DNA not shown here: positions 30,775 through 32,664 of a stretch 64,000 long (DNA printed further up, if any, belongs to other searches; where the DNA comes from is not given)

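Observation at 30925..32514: Hydrogenase-type large subunit with all four [NiFe] cysteine ligands replaced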

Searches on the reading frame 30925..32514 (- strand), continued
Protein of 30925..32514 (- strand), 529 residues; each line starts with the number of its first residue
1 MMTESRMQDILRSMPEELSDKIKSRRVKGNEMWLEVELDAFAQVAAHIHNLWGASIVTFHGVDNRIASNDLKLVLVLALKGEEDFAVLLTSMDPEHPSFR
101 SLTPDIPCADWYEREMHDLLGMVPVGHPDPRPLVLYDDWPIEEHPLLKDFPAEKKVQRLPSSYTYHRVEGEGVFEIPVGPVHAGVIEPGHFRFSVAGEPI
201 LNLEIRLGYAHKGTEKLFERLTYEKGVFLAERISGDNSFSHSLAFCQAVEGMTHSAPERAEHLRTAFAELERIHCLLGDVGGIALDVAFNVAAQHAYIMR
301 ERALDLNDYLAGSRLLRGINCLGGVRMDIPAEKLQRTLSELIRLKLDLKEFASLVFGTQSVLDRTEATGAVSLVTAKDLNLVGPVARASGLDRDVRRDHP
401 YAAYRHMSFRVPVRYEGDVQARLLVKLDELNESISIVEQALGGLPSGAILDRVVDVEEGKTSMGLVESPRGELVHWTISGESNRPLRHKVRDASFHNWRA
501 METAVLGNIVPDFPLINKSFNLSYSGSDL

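Call 24: find_encoding_contigs(protein=P0064, flank=10000, max_places=1)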
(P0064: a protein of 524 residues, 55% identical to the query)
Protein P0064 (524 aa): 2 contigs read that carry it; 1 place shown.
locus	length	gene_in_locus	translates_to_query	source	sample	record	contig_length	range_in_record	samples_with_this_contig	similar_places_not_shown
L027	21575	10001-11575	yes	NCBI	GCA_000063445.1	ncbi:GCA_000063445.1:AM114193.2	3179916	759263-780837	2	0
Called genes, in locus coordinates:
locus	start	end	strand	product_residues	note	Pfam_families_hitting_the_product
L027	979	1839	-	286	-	PF04422:FrhB_FdhB_N, PF04432:FrhB_FdhB_C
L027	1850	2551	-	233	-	PF14697:Fer4_21 (faint), PF01058:Oxidored_q6, PF12837:Fer4_6 (faint), PF00037:Fer4 (weak), PF13237:Fer4_10, PF12838:Fer4_7, PF13187:Fer4_9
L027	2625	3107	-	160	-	PF01750:HycI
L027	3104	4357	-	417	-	PF27537:HoxH (faint), PF00374:NiFeSe_Hases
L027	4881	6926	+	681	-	PF00662:Proton_antipo_N (weak), PF00361:Proton_antipo_M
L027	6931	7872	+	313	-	PF00146:NADHdh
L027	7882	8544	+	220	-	PF00420:Oxidored_q2 (weak)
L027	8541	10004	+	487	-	PF00662:Proton_antipo_N (weak), PF00361:Proton_antipo_M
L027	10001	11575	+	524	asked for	PF00329:Complex1_30kDa, PF00374:NiFeSe_Hases (faint), PF00346:Complex1_49kDa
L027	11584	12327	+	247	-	PF12838:Fer4_7 (faint), PF13187:Fer4_9 (faint), PF00037:Fer4 (weak), PF12797:Fer4_2 (faint), PF12837:Fer4_6, PF13237:Fer4_10 (weak), PF13484:Fer4_16 (faint), PF01058:Oxidored_q6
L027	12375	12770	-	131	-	PF00582:Usp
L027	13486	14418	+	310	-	PF01226:Form_Nir_trans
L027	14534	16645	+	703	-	PF04879:Molybdop_Fe4S4, PF00384:Molybdopterin, PF01568:Molydop_binding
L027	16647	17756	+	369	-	PF04422:FrhB_FdhB_N, PF04432:FrhB_FdhB_C, PF13183:Fer4_8 (weak), PF13187:Fer4_9 (weak)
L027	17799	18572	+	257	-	PF00484:Pro_CA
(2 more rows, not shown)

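Call 25: find_encoding_contigs(protein=P0107, flank=10000, max_places=1)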
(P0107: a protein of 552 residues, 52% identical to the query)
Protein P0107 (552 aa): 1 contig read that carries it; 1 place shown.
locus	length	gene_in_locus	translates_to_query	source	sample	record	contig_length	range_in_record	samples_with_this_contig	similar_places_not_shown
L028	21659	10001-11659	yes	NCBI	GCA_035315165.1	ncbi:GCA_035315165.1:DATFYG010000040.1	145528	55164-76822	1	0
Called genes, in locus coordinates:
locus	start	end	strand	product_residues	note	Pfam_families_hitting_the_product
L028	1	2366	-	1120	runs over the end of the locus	-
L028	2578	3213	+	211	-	PF13240:Zn_Ribbon_1 (weak), PF24463:DUF7577 (weak)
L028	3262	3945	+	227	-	-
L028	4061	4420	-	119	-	-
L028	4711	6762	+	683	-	PF00361:Proton_antipo_M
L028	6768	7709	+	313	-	PF00146:NADHdh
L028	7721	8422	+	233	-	PF00420:Oxidored_q2 (weak)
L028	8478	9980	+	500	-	PF00662:Proton_antipo_N (weak), PF00361:Proton_antipo_M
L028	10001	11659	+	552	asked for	PF00329:Complex1_30kDa, PF00374:NiFeSe_Hases (faint), PF00346:Complex1_49kDa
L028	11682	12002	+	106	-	PF12837:Fer4_6 (faint), PF13237:Fer4_10 (weak), PF00037:Fer4 (weak), PF12838:Fer4_7 (weak), PF13187:Fer4_9 (weak)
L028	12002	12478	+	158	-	PF01058:Oxidored_q6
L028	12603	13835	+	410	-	PF00155:Aminotran_1_2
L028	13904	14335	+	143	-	PF12675:DUF3795 (weak)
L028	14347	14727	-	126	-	PF14437:MafB19-deam, PF00383:dCMP_cyt_deam_1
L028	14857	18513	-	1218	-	-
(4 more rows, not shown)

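Call 26: find_encoding_contigs(protein=P0046, flank=10000, max_places=1)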
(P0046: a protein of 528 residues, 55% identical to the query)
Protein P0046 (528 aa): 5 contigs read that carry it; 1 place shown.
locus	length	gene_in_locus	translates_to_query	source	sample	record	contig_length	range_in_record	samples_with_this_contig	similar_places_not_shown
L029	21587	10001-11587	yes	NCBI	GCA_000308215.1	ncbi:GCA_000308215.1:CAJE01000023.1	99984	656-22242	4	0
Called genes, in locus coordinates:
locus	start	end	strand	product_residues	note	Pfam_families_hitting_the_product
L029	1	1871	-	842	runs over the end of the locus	?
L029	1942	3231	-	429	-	PF12838:Fer4_7, PF13183:Fer4_8, PF13237:Fer4_10 (weak), PF13534:Fer4_17, PF02754:CCG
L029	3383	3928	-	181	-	PF02915:Rubrerythrin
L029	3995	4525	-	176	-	PF02915:Rubrerythrin (faint)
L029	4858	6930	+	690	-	PF00662:Proton_antipo_N (weak), PF00361:Proton_antipo_M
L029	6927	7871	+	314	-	PF00146:NADHdh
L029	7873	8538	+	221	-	PF00420:Oxidored_q2 (weak)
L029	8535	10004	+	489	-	PF00662:Proton_antipo_N (weak), PF00361:Proton_antipo_M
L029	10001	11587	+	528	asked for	PF00329:Complex1_30kDa, PF00374:NiFeSe_Hases (faint), PF00346:Complex1_49kDa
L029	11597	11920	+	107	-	PF13183:Fer4_8 (faint), PF00037:Fer4 (weak), PF12797:Fer4_2 (faint), PF12837:Fer4_6 (weak), PF13237:Fer4_10, PF14697:Fer4_21 (weak), PF12838:Fer4_7, PF13187:Fer4_9, +1 more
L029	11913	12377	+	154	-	PF01058:Oxidored_q6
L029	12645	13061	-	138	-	PF00582:Usp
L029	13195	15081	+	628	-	PF00662:Proton_antipo_N, PF00361:Proton_antipo_M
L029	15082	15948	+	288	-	PF00146:NADHdh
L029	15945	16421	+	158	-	PF01058:Oxidored_q6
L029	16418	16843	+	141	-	PF00329:Complex1_30kDa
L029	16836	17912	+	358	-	PF00374:NiFeSe_Hases, PF00346:Complex1_49kDa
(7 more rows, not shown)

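Call 28: search_solved_structures(query=window:30925-32514:-, show_alignments=5, max_evalue=1e-40)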
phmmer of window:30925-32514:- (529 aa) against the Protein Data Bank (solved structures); distinct sequences matched with E-value up to 1e-40: 4.
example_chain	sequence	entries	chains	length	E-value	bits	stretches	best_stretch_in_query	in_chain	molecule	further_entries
7z0s_E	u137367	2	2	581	7.8e-82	278.8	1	90-528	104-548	Formate hydrogenlyase subunit 5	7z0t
6cfw_L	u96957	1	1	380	7.3e-47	163.5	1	174-515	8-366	Membrane-bound hydrogenase subunit alpha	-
7q5y_B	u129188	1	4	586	1.6e-46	162.4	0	174-442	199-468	NADH-quinone oxidoreductase subunit C/D 2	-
2fug_4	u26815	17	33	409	2.1e-43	152.1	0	173-451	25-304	NADH-quinone oxidoreductase chain 4 | NADH-QUINONE OXIDOREDUCTASE SUBUNIT 4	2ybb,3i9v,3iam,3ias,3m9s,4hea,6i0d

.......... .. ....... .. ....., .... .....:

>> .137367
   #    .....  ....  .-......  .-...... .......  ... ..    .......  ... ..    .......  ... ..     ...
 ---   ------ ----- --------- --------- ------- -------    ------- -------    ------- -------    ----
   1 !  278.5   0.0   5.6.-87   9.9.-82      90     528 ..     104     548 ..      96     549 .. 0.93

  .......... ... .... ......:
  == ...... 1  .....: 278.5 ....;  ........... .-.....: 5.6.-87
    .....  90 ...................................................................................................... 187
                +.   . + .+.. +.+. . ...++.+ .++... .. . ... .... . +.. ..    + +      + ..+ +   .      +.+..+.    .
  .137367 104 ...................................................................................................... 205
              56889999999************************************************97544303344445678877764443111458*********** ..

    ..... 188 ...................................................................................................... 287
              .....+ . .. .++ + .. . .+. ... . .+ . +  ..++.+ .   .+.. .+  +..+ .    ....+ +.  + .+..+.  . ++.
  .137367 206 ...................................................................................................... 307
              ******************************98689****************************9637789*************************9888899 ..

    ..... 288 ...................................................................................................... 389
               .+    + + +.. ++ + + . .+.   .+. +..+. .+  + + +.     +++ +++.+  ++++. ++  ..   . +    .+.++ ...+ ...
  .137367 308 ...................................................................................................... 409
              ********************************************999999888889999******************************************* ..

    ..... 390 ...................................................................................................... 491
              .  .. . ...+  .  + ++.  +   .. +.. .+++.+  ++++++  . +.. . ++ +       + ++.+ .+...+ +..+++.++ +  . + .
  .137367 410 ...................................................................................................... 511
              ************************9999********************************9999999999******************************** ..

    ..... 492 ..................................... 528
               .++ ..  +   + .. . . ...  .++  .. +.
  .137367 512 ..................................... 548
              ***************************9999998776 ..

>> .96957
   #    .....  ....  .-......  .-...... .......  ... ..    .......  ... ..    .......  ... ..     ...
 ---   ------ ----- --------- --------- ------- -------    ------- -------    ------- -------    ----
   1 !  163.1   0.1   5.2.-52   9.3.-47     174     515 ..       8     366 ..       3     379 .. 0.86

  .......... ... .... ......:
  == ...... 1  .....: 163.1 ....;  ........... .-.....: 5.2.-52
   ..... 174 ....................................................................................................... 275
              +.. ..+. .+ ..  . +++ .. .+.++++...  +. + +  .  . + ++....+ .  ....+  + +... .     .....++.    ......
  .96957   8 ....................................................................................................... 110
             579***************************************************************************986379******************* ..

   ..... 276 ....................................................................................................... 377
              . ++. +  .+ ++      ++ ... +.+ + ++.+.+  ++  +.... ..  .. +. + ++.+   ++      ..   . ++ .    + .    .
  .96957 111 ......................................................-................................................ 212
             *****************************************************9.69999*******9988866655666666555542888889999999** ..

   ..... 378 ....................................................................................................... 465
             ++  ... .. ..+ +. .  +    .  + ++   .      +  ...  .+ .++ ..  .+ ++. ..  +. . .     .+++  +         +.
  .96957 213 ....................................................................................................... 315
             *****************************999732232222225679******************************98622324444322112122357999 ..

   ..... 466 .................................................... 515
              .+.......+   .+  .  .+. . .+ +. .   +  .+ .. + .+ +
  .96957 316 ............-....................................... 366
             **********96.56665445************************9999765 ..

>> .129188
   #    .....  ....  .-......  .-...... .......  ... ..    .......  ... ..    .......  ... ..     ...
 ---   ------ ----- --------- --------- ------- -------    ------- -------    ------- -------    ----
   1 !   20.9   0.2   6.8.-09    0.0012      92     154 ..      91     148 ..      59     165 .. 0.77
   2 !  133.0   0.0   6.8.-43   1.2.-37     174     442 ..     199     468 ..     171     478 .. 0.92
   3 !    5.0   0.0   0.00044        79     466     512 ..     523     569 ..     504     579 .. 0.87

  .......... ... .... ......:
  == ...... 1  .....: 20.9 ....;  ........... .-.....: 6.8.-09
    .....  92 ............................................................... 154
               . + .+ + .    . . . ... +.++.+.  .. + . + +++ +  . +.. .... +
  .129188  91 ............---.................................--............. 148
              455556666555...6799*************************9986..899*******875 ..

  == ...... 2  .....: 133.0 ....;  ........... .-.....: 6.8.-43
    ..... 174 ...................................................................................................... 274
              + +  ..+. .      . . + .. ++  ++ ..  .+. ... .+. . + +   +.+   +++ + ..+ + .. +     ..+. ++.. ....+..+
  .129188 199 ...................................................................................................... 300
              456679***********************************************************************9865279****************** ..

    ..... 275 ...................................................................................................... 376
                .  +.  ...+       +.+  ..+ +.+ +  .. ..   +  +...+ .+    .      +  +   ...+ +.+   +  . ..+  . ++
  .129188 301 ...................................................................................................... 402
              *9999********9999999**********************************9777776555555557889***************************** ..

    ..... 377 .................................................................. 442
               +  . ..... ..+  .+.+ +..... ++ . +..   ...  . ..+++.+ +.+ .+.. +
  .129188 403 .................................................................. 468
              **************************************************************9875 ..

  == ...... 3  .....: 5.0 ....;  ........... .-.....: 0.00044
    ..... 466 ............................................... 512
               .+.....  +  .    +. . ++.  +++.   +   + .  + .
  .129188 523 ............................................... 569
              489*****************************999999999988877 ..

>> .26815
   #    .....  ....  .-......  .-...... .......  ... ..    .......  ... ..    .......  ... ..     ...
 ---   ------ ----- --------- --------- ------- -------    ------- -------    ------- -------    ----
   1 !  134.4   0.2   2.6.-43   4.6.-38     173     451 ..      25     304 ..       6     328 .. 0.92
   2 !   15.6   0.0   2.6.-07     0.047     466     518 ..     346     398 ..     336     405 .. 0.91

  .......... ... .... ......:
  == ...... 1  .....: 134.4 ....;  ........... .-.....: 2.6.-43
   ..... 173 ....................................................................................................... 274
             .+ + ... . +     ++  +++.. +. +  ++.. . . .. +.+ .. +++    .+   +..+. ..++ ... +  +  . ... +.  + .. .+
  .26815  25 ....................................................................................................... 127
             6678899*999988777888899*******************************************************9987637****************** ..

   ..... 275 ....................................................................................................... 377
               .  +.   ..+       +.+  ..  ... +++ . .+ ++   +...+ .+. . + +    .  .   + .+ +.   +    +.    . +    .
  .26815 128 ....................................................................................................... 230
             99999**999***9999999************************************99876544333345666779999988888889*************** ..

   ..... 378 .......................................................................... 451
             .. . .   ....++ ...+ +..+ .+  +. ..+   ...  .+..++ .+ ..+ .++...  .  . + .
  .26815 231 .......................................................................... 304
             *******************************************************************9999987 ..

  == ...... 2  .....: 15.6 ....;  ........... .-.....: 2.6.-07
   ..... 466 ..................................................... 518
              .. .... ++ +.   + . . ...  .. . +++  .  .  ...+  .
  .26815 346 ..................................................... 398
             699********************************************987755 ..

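Call 37: find_encoding_contigs(protein=P0001, flank=10000, max_places=2)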
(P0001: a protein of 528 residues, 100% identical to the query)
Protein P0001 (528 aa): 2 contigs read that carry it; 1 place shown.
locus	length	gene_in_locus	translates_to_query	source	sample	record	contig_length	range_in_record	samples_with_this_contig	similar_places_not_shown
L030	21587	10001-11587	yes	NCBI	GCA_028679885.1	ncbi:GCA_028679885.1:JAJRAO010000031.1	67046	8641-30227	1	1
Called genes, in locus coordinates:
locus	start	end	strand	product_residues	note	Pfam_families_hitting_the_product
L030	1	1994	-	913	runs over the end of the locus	PF00270:DEAD, PF04851:ResIII, PF00271:Helicase_C, PF19306:WHD_Lhr, PF08494:DEAD_assoc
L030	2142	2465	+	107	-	PF09394:Inhibitor_I42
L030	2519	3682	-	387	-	PF12838:Fer4_7, PF13183:Fer4_8, PF13534:Fer4_17, PF02754:CCG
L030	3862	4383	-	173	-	PF02915:Rubrerythrin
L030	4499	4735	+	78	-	PF14117:DUF4287 (weak)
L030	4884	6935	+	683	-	PF00361:Proton_antipo_M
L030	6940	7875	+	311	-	PF00146:NADHdh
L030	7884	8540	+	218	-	PF00420:Oxidored_q2 (weak)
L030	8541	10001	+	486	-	PF00662:Proton_antipo_N, PF00361:Proton_antipo_M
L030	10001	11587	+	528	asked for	PF00329:Complex1_30kDa, PF00346:Complex1_49kDa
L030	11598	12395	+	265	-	PF12838:Fer4_7 (faint), PF13183:Fer4_8 (faint), PF13237:Fer4_10 (faint), PF12797:Fer4_2 (faint), PF12837:Fer4_6 (faint), PF13187:Fer4_9 (weak), PF00037:Fer4 (weak), PF01058:Oxidored_q6, +1 more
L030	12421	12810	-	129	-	PF00582:Usp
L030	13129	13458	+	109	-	-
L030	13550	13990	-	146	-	PF13302:Acetyltransf_3 (weak), PF00583:Acetyltransf_1, PF13527:Acetyltransf_9 (weak), PF13673:Acetyltransf_10, PF08445:FR47 (weak), PF13508:Acetyltransf_7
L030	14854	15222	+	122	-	PF00903:Glyoxalase (weak)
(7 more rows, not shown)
